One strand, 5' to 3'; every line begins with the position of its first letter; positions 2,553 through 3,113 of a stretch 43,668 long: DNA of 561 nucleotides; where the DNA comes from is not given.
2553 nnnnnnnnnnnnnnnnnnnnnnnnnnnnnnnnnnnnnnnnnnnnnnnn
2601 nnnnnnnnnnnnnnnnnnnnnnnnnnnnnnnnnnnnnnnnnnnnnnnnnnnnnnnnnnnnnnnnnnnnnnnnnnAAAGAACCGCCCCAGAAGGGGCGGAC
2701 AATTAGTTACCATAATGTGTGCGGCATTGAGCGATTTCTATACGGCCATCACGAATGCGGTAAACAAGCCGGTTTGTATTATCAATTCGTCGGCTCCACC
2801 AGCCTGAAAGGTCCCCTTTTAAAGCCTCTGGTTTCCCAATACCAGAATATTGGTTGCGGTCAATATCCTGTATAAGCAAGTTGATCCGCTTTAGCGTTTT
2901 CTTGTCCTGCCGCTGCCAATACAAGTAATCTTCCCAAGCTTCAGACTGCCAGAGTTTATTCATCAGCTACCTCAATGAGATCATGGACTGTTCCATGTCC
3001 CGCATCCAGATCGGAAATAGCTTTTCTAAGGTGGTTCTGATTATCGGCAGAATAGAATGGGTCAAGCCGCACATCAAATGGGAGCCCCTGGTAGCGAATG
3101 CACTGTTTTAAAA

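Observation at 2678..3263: Autonomous YoeB-RelB/DinJ toxin-antitoxin moron inside the tail operon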

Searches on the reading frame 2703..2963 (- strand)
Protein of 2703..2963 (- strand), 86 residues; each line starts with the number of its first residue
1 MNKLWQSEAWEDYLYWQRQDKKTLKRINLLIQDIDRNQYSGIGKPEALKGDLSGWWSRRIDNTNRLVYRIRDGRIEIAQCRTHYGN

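Call 3: search_protein_families(library=pfam, proteins=[window:2703-2963:-], max_evalue=0.01)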
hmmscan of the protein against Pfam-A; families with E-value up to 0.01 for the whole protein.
window:2703-2963:- (86 aa): 2 families
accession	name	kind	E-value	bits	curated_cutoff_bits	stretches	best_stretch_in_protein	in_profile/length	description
PF06769.20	YoeB_toxin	-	2.3e-37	127.3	27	1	5-84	1-80/80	YoeB-like toxin of bacterial type II toxin-antitoxin system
PF05016.21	ParE_toxin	-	0.0095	16.9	23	0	14-77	19-79/89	ParE toxin of type II toxin-antitoxin system, parDE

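Call 8: search_protein_families(library=phrogs, proteins=[window:2703-2963:-], max_evalue=0.001)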
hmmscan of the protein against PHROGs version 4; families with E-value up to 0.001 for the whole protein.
window:2703-2963:- (86 aa): 1 family
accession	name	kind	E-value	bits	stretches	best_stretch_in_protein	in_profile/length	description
phrog_1213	-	moron, auxiliary metabolic gene and host takeover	5.5e-16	59.9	1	7-84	9-84/88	RelE-like toxin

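Call 23: find_homologous_proteins(query=window:2703-2963:-, max_evalue=1e-10)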
Query window:2703-2963:- (86 aa): 7996 proteins with E <= 1e-10 among 8000 candidates; the best 120 are listed.
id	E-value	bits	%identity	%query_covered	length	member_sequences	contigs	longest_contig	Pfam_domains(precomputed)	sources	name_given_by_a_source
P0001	2.7e-51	189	98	100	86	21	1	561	PF06769.21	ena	-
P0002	2.7e-49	183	95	99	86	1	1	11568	PF06769.21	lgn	-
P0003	9.9e-45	168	84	100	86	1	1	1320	PF06769.21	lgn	-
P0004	2.5e-44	167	84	100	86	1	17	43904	PF06769.21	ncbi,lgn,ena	-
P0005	2.5e-44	167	87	100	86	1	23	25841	PF06769.21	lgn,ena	-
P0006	4.3e-44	166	85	100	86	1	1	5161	PF06769.21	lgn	-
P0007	4.6e-44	166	85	100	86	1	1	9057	PF06769.21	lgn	-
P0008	7.3e-44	166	83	100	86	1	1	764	PF06769.21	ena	-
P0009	8.7e-44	165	86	99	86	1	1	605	PF06769.21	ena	-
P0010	9.3e-44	165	83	100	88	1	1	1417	PF06769.21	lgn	-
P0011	9.4e-44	165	83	100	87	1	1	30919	PF06769.21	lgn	-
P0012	1.0e-43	165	83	100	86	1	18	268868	PF06769.21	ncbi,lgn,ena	-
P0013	1.2e-43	165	83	100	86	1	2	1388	PF06769.21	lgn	-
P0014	1.3e-43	165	83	100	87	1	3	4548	PF06769.21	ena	-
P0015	1.8e-43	164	82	99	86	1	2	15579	PF06769.21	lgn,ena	-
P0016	2.7e-43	164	84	100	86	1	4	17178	PF06769.21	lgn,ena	-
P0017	2.9e-43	164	84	99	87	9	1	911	PF06769.21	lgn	-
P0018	3.1e-43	164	86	99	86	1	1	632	PF06769.21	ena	-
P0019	3.4e-43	163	83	100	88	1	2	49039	PF06769.21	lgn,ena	-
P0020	3.6e-43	163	83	100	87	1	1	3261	PF06769.21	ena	-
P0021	3.7e-43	163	83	100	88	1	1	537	PF06769.21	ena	-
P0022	4.3e-43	163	81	100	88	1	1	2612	PF06769.21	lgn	-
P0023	4.5e-43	163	84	100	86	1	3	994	PF06769.21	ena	-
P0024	4.9e-43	163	86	98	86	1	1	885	PF06769.21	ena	-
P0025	4.9e-43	163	84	99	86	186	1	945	PF06769.21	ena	-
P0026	5.2e-43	163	81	100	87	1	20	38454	PF06769.21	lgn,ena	-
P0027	6.1e-43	163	85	99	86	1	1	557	PF06769.21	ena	-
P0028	7.0e-43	162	83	100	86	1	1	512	PF06769.21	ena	-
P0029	7.6e-43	162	81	100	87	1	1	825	PF06769.21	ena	-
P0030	8.8e-43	162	81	100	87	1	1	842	PF06769.21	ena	-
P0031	1.3e-42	162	83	100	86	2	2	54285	PF06769.21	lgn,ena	-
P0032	1.5e-42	161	80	100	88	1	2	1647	PF06769.21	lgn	-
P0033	2.0e-42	161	81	100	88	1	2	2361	PF06769.21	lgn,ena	-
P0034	2.2e-42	161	83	100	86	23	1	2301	PF06769.21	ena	-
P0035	2.3e-42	161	83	100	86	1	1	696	PF06769.21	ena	-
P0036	2.3e-42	161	83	100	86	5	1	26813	PF06769.21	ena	-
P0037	2.7e-42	161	81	100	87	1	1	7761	PF06769.21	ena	-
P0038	2.8e-42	161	85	98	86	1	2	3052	PF06769.21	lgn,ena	-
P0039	2.9e-42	160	80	100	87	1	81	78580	PF06769.21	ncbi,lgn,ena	-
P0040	3.0e-42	160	80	100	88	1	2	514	PF06769.21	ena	-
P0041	3.2e-42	160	81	100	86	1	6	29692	PF06769.21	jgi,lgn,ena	-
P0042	3.2e-42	160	79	100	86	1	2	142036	PF06769.21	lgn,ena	-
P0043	3.7e-42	160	81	100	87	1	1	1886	PF06769.21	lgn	-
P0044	4.6e-42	160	80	98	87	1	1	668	PF06769.21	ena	-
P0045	5.7e-42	160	80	100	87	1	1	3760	PF06769.21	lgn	-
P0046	5.8e-42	160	80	100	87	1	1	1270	PF06769.21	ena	-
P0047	6.1e-42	159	81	100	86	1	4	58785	PF06769.21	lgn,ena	-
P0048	6.4e-42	159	81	99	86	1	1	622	PF06769.21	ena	-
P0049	6.4e-42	159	80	100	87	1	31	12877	PF06769.21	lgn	-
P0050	6.6e-42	159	81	99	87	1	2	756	PF06769.21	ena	-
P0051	7.5e-42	159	81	99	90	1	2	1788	PF06769.21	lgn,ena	-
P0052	8.0e-42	159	79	100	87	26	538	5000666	PF06769.21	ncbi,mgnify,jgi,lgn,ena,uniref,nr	ncbi:Txe/YoeB family addiction module toxin [Eisenbergiella tayi]|mgnify:FL=1|uniref:Txe/YoeB family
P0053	8.2e-42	159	80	100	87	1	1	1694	PF06769.21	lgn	-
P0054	8.3e-42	159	81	99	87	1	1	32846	PF06769.21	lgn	-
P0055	8.6e-42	159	80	100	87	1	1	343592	PF06769.21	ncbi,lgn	ncbi:Txe/YoeB family addiction module toxin [Lachnospiraceae bacterium 46-61]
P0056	8.8e-42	159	82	99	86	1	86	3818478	PF06769.21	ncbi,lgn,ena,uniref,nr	ncbi:Txe/YoeB family addiction module toxin [Flavonifractor plautii]|uniref:Endoribonuclease YoeB n=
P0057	9.1e-42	159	81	99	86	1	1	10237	PF06769.21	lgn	-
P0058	9.8e-42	159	79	100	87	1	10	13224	PF06769.21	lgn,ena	-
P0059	1.1e-41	159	80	100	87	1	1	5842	PF06769.21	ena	-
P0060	1.1e-41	159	82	99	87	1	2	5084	PF06769.21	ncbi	-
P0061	1.1e-41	159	80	100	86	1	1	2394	PF06769.21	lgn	-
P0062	1.1e-41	159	80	100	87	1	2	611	PF06769.21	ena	-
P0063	1.2e-41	159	79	98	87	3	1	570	PF06769.21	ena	-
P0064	1.3e-41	158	79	100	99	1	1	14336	PF06769.21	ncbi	ncbi:MAG: Txe/YoeB family addiction module toxin [Eisenbergiella sp.]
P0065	1.3e-41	158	79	100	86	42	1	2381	PF06769.21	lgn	-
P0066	1.4e-41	158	80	100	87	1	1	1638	PF06769.21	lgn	-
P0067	1.4e-41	158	79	100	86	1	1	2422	PF06769.21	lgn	-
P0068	1.5e-41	158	79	100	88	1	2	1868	PF06769.21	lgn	-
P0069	1.6e-41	158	77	100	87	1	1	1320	PF06769.21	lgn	-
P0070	1.7e-41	158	78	100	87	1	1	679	PF06769.21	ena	-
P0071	1.8e-41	158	80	100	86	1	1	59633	PF06769.21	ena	-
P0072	2.1e-41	158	79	100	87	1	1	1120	PF06769.21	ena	-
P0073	2.2e-41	158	79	100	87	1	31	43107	PF06769.21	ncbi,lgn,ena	-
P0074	2.2e-41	158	79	100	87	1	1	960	PF06769.21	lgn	-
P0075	2.2e-41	158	79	100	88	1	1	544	PF06769.21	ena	-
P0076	2.2e-41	158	81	99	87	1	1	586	PF06769.21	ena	-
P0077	2.3e-41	158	79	100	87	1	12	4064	PF06769.21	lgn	-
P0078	2.3e-41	158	80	100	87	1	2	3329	PF06769.21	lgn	-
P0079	2.4e-41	158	78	100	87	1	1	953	PF06769.21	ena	-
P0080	2.5e-41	158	78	100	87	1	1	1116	PF06769.21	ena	-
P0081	2.6e-41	157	81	99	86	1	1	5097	PF06769.21,PF05016.22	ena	-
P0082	2.6e-41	157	81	98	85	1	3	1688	PF06769.21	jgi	jgi:toxin YoeB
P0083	2.9e-41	157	80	100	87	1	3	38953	PF06769.21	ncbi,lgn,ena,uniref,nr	ncbi:Txe/YoeB family addiction module toxin [Clostridium sp. MCC353]|uniref:Txe/YoeB family addictio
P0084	3.1e-41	157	81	100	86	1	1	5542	PF06769.21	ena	-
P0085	3.3e-41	157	78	100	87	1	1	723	PF06769.21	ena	-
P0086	3.4e-41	157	80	100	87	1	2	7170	PF06769.21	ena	-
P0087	3.6e-41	157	79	99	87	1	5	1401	PF06769.21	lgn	-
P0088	3.8e-41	157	80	99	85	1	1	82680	PF06769.21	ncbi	ncbi:MAG: Txe/YoeB family addiction module toxin [Thermoguttaceae bacterium]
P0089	4.3e-41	157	80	100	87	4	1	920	PF06769.21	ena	-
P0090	4.6e-41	157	79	100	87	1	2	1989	PF06769.21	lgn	-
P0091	4.9e-41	157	81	98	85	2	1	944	PF06769.21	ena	-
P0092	4.9e-41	157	79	100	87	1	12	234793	PF06769.21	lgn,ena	-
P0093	4.9e-41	157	77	100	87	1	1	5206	PF06769.21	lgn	-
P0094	5.8e-41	156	79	100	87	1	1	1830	PF06769.21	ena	-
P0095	6.0e-41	156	79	98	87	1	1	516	PF06769.21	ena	-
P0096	6.0e-41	156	79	100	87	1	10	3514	PF06769.21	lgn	-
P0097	6.0e-41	156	79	100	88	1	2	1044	PF06769.21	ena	-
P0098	6.2e-41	156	79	100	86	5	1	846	PF06769.21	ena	-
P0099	7.6e-41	156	79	100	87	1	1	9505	PF06769.21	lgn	-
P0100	8.3e-41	156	79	100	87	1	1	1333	PF06769.21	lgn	-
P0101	9.3e-41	156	81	100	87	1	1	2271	PF06769.21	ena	-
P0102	9.7e-41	156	78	100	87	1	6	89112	PF06769.21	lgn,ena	-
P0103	1.1e-40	155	79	100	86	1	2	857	PF06769.21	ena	-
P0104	1.1e-40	155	78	100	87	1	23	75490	PF06769.21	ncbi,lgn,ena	-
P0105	1.1e-40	155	79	100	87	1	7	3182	PF06769.21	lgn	-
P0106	1.2e-40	155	78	100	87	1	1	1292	PF06769.21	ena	-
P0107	1.2e-40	155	79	100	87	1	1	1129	PF06769.21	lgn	-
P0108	1.2e-40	155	79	100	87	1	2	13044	PF06769.21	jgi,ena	-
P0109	1.2e-40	155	79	98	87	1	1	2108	PF06769.21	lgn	-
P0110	1.3e-40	155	81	100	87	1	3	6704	PF06769.21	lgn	-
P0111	1.3e-40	155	78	100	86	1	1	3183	PF06769.21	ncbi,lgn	ncbi:Txe/YoeB family addiction module toxin [Spirochaeta dissipatitropha]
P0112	1.4e-40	155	79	99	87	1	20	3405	PF06769.21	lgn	-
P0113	1.4e-40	155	80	100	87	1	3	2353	PF06769.21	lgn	-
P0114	1.5e-40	155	79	100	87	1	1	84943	PF06769.21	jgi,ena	-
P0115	1.5e-40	155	78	100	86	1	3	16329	PF06769.21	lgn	-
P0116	1.7e-40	155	79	100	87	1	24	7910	PF06769.21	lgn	-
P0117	1.7e-40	155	78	100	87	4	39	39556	PF06769.21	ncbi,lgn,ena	-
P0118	1.9e-40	155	82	98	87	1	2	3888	PF06769.21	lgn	-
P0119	1.9e-40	155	78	100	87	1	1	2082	PF06769.21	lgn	-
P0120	2.0e-40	155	79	100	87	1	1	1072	PF06769.21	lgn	-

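Call 24: find_encoding_contigs(protein=P0002, flank=6000, max_places=3)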
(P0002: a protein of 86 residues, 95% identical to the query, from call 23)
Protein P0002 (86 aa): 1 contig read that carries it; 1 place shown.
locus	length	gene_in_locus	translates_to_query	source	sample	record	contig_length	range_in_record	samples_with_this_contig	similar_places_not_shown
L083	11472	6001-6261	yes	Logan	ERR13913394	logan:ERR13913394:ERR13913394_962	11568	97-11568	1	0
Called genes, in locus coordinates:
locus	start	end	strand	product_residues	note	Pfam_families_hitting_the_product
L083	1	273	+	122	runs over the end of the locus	?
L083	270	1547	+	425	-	PF13481:AAA_25, PF03796:DnaB_C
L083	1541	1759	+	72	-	-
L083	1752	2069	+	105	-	PF24608:PDDEXK_15 (faint)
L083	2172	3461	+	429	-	PF13175:AAA_15 (faint), PF13304:AAA_21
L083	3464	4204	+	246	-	PF13707:RloB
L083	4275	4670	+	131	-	PF08281:Sigma70_r4_2 (weak), PF04545:Sigma70_r4 (weak), PF08822:DUF1804 (weak)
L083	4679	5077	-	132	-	PF01850:PIN (weak), PF10130:PIN_2 (faint), PF13470:PIN_3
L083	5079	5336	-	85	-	PF04014:MazE_antitoxin, PF15937:PrlF_antitoxin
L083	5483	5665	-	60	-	-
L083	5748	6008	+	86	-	PF04221:RelB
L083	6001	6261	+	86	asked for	PF06769:YoeB_toxin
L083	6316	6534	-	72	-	-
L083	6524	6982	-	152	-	PF01381:HTH_3 (weak)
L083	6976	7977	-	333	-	-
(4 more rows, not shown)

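Call 25: find_encoding_contigs(protein=P0004, flank=6000, max_places=4)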
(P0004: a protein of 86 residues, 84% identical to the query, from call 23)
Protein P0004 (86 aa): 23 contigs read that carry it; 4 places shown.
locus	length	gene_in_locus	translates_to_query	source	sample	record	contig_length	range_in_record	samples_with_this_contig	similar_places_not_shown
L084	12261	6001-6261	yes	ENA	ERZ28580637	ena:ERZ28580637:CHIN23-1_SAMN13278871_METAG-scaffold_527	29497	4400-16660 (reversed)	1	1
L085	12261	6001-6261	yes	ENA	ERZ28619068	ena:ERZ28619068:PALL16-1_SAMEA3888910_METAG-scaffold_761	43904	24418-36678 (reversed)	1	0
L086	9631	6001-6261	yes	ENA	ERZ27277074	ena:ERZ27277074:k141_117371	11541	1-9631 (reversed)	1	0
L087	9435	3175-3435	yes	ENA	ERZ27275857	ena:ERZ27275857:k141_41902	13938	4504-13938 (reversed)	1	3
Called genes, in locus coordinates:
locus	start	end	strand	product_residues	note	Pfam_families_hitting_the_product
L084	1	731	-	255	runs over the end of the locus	PF01510:Amidase_2, PF05036:SPOR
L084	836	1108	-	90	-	-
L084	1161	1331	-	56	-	-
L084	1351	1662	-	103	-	-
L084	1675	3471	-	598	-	PF21722:Gly_rich_2 (weak)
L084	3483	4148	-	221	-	PF10076:Phage_Mu_Gp48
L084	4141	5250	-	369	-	PF26078:Baseplate_J_M, PF26079:Baseplate_J_C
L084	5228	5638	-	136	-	PF10934:Sheath_initiator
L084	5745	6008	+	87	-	PF04221:RelB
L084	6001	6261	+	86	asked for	PF06769:YoeB_toxin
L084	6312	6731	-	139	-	-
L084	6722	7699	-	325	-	PF24032:YQBQ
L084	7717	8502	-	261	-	-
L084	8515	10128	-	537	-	-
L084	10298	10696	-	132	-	PF08890:Phage_TAC_5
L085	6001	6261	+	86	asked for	PF06769:YoeB_toxin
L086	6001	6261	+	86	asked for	PF06769:YoeB_toxin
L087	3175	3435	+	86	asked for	PF06769:YoeB_toxin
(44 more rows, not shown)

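Call 26: find_encoding_contigs(protein=P0005, flank=6000, max_places=4)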
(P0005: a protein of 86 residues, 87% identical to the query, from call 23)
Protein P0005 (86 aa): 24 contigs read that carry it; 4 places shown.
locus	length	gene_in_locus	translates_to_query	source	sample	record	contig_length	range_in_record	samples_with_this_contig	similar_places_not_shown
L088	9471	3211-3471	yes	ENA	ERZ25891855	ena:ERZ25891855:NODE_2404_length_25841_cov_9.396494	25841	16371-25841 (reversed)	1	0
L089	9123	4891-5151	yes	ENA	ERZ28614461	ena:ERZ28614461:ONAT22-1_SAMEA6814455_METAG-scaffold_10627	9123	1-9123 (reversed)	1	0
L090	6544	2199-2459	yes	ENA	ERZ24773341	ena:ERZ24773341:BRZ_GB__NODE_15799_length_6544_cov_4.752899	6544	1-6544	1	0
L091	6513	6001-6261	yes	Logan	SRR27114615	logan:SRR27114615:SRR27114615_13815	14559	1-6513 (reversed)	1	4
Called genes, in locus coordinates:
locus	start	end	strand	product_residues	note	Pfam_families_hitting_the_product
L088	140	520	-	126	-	-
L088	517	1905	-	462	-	PF07902:Gp58, PF13884:Peptidase_S74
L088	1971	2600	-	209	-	PF05951:Peptidase_M15_2, PF08291:Peptidase_M15_3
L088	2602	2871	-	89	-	PF16079:Phage_holin_5_2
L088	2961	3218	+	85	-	PF04221:RelB (weak)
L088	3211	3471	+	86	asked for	PF06769:YoeB_toxin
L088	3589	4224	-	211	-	-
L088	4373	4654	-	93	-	-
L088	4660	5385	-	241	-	PF09992:NAGPA (weak)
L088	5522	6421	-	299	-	-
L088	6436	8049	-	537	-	-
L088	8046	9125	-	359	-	PF13432:TPR_16 (faint), PF14559:TPR_19 (faint), PF00515:TPR_1 (faint), PF13414:TPR_11 (faint), PF13428:TPR_14 (faint), PF23558:TPR_P4H (weak), PF07719:TPR_2 (weak)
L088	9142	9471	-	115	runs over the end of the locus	-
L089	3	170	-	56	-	?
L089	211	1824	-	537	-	-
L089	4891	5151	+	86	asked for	PF06769:YoeB_toxin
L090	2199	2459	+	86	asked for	PF06769:YoeB_toxin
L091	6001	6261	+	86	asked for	PF06769:YoeB_toxin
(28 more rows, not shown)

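Call 30: search_solved_structures(query=window:2703-2963:-, max_evalue=0.00001, show_alignments=2)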
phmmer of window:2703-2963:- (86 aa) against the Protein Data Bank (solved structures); distinct sequences matched with E-value up to 0.00001: 6.
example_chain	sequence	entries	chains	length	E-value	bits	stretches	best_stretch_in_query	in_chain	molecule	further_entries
2a6q_E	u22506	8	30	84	1.9e-27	98.6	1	2-84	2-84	Toxin yoeB | TOXIN OF THE YOEB-YEFM TOXIN-ANTITOXIN SYSTEM | Addiction module toxin, Txe/YoeB family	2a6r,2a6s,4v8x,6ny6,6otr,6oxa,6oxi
8yxv_F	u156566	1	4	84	3.1e-26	94.7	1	6-84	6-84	Putative mRNA interferase YoeB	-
3oei_C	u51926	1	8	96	8.1e-26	93.4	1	6-84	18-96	RelK (Toxin Rv3358)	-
6n90_A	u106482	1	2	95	2.7e-24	88.5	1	2-84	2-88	Uncharacterized protein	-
6l8e_E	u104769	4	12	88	9.2e-24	86.8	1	3-84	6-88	YoeB toxin | YoeB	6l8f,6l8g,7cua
7bwf_A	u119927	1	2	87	4.6e-23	84.6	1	3-84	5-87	Addiction module antitoxin RelB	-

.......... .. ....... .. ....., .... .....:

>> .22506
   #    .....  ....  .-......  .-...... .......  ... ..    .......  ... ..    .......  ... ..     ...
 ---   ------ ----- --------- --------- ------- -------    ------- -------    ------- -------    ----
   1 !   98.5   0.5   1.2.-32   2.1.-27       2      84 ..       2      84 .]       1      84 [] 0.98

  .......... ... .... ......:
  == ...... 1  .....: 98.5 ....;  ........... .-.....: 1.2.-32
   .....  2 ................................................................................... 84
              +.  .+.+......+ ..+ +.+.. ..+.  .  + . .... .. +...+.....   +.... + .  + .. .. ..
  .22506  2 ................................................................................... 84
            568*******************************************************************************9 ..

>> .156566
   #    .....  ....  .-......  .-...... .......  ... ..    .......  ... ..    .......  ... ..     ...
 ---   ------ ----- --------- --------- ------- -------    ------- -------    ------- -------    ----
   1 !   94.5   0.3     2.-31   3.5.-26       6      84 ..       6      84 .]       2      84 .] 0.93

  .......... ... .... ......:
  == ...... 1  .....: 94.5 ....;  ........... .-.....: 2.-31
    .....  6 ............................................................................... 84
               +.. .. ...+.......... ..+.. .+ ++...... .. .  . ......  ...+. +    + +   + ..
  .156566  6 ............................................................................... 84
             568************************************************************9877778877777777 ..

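Call 52: find_encoding_contigs(protein=window:2703-2963:-, flank=8000, max_places=6)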
Protein window:2703-2963:- (86 aa): 23 contigs read that carry it; 6 places shown.
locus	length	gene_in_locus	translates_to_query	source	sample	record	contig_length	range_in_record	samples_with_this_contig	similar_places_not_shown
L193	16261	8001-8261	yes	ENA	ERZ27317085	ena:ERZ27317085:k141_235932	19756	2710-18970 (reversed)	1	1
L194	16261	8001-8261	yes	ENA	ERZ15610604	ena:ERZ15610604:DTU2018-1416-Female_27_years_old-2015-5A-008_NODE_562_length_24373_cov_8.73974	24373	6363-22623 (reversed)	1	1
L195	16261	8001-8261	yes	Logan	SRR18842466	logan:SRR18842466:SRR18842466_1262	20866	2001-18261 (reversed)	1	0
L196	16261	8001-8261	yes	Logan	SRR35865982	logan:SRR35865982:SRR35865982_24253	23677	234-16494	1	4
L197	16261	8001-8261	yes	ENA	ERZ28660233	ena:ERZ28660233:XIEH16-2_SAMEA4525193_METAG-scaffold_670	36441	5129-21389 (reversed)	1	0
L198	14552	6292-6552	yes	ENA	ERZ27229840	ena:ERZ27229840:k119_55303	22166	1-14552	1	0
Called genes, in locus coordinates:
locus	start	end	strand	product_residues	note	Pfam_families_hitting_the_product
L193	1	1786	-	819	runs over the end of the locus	PF19789:DUF6273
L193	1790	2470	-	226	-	-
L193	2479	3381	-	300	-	PF27332:TP_0781 (faint), PF07495:Y_Y_Y (faint), PF19077:Big_13, PF09136:Glucodextran_B, PF19077:Big_13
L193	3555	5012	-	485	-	-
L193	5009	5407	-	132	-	-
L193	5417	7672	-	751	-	-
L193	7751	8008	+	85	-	PF04221:RelB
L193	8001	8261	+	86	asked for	PF06769:YoeB_toxin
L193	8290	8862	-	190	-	PF06854:Phage_Gp15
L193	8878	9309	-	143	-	-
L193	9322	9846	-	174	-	-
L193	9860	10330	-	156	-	-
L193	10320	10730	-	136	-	PF11114:Minor_capsid_2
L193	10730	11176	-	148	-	-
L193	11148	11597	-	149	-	-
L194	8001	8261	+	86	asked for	PF06769:YoeB_toxin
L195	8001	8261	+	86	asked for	PF06769:YoeB_toxin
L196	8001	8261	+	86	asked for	PF06769:YoeB_toxin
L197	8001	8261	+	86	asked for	PF06769:YoeB_toxin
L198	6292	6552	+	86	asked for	PF06769:YoeB_toxin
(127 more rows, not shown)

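Call 53: search_protein_families(library=ncbifam, proteins=[window:2703-2963:-], max_evalue=0.001)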
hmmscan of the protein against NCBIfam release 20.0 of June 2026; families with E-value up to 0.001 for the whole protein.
window:2703-2963:- (86 aa): 1 family
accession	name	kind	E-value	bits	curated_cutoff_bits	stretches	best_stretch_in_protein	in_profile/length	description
TIGR02116.1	toxin_Txe_YoeB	equivalog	6.2e-31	106.4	51.8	1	5-84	1-80/80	Txe/YoeB family addiction module toxin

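Call 54: search_protein_families(library=padloc, proteins=[window:2703-2963:-], max_evalue=0.001)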
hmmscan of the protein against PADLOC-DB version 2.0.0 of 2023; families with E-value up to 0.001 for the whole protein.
window:2703-2963:- (86 aa): 0 families
